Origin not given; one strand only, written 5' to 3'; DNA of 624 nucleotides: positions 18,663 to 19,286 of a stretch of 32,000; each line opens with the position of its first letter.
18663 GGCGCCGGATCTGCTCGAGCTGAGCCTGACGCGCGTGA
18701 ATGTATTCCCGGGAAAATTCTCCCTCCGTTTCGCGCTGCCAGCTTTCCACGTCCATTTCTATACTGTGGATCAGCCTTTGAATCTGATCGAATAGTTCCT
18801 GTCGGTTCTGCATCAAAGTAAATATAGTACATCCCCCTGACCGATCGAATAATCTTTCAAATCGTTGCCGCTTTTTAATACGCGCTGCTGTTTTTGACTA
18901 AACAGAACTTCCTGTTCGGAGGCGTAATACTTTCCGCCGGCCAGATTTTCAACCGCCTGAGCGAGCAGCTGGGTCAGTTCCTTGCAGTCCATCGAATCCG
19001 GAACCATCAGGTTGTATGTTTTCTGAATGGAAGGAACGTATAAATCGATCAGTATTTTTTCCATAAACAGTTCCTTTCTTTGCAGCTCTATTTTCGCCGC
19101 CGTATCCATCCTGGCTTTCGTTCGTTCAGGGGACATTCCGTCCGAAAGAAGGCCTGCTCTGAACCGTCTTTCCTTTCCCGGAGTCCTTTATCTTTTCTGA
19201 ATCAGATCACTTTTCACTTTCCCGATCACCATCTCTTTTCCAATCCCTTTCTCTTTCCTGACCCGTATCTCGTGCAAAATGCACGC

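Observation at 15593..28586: Atypical type VII secretion-like operon: EssC + YukD + small helical proteins, but no recognisable EsaA/EssA/EssB or toxins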

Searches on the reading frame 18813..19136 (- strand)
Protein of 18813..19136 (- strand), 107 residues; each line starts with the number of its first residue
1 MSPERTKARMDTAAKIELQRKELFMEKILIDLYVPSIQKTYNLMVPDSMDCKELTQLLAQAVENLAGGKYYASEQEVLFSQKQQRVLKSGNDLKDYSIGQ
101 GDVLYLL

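Call 3: search_protein_families(library=pfam, proteins=[window:18813-19136:-], max_evalue=1)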
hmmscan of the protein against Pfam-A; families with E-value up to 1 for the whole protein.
window:18813-19136:- (107 aa): 1 family
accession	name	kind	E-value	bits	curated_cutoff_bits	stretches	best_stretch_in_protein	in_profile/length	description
PF08817.16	YukD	-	8.4e-05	23.7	27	1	38-106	10-76/76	WXG100 protein secretion system (Wss), protein YukD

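Call 5: search_protein_families(library=ncbifam, proteins=[window:18813-19136:-], max_evalue=0.1)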
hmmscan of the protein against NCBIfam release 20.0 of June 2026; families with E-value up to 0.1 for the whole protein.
window:18813-19136:- (107 aa): 1 family
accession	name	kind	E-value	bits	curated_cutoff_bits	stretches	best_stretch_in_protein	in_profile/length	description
NF003049.0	PRK03963.1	equivalog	0.032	14.1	225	1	4-76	57-128/198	V-type ATP synthase subunit E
